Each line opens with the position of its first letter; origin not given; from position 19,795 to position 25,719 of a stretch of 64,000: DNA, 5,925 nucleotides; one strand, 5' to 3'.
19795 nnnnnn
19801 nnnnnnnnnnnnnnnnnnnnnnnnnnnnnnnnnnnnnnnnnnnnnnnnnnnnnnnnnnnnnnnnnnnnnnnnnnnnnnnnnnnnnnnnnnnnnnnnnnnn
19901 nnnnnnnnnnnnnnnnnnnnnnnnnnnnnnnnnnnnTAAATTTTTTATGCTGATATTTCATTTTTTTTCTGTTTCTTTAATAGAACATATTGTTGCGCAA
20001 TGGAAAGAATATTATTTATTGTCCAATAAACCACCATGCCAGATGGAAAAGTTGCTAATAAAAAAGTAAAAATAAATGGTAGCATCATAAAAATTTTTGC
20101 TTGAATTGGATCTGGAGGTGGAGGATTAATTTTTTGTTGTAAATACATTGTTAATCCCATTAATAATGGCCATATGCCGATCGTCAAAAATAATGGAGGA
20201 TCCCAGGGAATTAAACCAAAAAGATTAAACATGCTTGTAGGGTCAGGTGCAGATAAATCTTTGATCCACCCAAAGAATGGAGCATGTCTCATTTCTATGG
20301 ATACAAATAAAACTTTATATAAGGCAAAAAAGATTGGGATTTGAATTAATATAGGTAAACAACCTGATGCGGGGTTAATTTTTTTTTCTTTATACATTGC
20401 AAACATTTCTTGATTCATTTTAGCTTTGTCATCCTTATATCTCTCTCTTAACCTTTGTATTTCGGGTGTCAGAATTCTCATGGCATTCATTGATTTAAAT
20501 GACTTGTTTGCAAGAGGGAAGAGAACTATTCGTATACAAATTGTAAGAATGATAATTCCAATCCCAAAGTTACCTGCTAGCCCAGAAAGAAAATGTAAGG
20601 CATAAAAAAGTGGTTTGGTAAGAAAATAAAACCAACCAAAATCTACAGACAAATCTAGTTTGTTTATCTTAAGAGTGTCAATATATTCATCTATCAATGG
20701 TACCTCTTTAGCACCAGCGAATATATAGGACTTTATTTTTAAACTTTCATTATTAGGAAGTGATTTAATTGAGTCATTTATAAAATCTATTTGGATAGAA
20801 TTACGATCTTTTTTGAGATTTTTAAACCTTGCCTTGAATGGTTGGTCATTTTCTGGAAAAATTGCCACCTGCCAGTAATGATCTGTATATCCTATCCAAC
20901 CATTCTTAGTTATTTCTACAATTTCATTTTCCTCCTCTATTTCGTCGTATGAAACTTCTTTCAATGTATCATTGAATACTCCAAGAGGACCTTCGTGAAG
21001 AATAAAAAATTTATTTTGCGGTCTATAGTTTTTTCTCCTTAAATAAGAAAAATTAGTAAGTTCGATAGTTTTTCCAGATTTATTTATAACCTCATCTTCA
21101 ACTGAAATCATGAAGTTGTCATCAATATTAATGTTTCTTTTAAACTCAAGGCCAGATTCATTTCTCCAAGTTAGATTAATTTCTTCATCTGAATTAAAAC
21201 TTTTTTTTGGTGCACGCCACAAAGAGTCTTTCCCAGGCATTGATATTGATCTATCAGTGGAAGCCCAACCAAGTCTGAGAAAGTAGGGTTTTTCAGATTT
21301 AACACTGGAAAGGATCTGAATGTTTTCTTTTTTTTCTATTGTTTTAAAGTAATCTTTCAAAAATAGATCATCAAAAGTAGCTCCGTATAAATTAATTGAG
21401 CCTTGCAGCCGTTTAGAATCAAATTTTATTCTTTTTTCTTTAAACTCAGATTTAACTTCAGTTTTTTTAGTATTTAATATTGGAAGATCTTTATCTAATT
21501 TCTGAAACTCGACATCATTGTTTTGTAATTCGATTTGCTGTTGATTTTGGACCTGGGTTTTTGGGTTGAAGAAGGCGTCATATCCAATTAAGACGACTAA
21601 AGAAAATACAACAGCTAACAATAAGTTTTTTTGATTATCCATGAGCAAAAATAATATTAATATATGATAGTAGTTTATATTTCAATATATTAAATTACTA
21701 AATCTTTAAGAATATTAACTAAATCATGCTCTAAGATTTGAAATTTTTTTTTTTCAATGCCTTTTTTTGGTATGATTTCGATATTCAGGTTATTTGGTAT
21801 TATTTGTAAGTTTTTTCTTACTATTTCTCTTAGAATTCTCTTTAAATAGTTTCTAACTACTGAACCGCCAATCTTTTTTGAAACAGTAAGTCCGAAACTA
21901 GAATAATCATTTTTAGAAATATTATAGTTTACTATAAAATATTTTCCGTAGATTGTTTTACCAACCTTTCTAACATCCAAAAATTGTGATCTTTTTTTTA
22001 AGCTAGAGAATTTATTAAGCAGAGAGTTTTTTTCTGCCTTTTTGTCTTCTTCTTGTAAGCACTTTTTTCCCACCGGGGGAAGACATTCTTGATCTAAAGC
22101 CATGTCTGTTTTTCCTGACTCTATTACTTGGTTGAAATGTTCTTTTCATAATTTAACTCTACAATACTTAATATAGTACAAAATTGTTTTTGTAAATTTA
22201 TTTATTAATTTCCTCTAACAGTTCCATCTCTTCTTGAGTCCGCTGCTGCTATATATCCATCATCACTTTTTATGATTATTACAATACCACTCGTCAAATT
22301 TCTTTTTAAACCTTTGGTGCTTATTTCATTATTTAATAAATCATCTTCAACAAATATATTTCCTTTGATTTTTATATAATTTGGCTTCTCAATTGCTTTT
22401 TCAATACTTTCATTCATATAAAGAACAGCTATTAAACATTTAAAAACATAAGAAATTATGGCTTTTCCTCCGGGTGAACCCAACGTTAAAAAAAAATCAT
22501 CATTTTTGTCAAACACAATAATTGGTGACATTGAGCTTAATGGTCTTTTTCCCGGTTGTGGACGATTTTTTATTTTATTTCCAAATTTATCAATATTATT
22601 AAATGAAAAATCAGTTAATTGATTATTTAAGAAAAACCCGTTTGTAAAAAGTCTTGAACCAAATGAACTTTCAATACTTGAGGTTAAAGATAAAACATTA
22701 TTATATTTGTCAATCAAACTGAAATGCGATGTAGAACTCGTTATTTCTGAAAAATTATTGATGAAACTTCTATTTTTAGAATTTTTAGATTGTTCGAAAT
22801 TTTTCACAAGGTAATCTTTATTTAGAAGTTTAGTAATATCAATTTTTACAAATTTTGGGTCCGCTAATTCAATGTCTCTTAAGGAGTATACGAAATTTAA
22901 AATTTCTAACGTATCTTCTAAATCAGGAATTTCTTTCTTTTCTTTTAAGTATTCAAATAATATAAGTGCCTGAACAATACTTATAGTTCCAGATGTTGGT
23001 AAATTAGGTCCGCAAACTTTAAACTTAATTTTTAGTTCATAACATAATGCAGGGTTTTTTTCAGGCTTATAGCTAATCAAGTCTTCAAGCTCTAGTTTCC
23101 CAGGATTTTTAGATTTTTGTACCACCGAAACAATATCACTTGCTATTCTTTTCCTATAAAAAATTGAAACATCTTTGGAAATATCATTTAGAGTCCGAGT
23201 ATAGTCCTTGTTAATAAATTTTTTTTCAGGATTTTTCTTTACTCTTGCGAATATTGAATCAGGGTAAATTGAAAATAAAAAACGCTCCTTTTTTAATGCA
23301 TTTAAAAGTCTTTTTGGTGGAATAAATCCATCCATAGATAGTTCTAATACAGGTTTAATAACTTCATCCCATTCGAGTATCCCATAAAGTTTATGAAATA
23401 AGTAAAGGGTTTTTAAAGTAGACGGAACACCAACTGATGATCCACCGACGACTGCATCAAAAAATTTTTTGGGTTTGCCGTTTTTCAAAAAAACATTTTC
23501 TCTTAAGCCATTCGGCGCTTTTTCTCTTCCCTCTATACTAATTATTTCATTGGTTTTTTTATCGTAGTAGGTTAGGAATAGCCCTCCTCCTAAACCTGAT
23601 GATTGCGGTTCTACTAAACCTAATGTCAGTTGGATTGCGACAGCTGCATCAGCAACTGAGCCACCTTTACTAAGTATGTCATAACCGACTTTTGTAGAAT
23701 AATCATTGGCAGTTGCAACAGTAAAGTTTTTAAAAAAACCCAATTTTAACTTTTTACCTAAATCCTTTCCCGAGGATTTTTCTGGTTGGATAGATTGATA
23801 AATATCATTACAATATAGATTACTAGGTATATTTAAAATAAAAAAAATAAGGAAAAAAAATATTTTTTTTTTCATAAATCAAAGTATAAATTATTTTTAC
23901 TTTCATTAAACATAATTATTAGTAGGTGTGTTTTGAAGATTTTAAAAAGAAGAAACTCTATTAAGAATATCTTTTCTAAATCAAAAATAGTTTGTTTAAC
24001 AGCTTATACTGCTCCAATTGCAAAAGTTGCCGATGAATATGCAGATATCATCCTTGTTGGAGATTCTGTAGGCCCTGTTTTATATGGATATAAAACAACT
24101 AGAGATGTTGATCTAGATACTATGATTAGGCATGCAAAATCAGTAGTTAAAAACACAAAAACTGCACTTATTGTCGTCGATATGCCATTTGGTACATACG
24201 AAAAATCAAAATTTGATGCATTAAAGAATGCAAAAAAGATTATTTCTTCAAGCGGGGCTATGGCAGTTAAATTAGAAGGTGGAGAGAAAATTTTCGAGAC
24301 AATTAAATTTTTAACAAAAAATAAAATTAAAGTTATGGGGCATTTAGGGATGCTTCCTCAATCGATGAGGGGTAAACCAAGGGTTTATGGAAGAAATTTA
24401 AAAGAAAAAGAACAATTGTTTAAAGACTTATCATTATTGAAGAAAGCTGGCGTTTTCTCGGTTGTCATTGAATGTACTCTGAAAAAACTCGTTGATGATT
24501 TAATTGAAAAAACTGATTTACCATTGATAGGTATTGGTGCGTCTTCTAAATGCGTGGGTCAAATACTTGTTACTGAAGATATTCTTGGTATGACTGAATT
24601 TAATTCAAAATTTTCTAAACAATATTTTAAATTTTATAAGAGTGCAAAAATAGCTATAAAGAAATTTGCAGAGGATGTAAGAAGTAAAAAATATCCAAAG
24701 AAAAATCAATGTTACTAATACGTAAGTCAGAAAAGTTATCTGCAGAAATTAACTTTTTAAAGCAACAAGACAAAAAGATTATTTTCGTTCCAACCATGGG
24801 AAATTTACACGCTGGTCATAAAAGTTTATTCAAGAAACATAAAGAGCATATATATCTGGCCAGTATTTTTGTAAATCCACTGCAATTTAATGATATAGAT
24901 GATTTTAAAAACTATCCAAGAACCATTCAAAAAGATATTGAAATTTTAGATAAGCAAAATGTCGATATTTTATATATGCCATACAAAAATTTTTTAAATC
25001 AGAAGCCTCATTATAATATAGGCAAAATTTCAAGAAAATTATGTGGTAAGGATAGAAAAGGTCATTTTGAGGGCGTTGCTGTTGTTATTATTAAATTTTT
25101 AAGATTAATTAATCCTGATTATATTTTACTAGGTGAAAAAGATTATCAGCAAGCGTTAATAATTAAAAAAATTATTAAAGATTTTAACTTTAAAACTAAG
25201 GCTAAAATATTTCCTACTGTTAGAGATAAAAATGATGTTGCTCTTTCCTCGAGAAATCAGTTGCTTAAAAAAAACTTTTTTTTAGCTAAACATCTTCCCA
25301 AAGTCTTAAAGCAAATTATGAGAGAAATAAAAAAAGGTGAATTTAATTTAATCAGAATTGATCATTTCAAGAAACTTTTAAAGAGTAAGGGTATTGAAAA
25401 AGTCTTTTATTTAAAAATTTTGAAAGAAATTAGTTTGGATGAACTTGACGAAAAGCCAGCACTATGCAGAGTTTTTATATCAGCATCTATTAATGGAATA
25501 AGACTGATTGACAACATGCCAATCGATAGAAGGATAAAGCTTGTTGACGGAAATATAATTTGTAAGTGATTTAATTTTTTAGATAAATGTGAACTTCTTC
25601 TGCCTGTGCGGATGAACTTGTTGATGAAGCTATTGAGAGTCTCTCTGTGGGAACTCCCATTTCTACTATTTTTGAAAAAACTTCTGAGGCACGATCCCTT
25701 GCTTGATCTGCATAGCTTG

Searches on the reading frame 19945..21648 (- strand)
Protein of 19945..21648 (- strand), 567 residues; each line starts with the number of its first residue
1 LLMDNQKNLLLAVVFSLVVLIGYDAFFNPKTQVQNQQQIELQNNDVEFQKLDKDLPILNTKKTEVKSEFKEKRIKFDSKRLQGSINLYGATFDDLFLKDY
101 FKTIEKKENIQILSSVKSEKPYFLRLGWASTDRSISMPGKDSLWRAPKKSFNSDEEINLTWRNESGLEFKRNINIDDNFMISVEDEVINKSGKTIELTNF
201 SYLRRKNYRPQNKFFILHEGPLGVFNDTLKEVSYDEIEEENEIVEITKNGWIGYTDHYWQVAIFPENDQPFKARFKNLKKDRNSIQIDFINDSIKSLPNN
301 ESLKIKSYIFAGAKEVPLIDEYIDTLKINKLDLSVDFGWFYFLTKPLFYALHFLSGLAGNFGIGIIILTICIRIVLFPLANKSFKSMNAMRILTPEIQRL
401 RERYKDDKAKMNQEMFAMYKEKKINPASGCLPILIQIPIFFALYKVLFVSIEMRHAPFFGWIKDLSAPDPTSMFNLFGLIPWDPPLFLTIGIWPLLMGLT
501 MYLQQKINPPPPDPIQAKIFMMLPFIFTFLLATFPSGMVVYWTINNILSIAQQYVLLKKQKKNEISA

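Call 22: search_protein_families(library=pfam, proteins=[window:19945-21648:-], max_evalue=0.00001)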
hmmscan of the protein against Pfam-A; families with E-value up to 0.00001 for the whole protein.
window:19945-21648:- (567 aa): 2 families
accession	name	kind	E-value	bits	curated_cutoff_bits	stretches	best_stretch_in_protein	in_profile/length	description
PF14849.12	YidC_periplas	-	5.1e-64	217.4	24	1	73-349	1-282/283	YidC periplasmic domain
PF02096.25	60KD_IMP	-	1.3e-61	207.8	35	1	361-556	1-161/163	60Kd inner membrane protein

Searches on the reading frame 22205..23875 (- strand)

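Call 22: search_protein_families(library=pfam, proteins=[window:22205-23875:-], max_evalue=0.00001)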
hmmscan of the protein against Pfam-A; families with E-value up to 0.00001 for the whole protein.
window:22205-23875:- (556 aa): 1 family
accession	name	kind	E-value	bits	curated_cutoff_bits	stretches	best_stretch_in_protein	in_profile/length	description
PF01019.26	G_glu_transpept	-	8.7e-104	348.6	27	1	66-550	2-511/512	Gamma-glutamyltranspeptidase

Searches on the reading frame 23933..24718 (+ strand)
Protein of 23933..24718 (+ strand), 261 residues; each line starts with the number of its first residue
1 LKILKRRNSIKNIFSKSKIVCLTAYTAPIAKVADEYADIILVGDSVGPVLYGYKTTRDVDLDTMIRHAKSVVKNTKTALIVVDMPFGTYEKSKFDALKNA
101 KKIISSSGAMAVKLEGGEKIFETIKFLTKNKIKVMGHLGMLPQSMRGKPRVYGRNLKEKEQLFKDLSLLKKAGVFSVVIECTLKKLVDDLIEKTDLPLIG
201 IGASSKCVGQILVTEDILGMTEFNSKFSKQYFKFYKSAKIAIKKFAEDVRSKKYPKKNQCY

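Call 86: search_protein_families(library=pfam, proteins=[window:23933-24718:+], max_evalue=0.0001)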
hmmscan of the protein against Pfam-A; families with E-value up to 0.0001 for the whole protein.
window:23933-24718:+ (261 aa): 1 family
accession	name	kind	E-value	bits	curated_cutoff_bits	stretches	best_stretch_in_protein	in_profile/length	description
PF02548.21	Pantoate_transf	-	4.8e-83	279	28.7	1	15-256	13-258/259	Ketopantoate hydroxymethyltransferase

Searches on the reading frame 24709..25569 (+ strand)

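Call 86: search_protein_families(library=pfam, proteins=[window:24709-25569:+], max_evalue=0.0001)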
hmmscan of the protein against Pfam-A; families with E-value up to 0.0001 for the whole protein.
window:24709-25569:+ (286 aa): 1 family
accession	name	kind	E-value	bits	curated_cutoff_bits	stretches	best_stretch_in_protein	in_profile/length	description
PF02569.21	Pantoate_ligase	-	1e-70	238.4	20.7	1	4-270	3-267/268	Pantoate-beta-alanine ligase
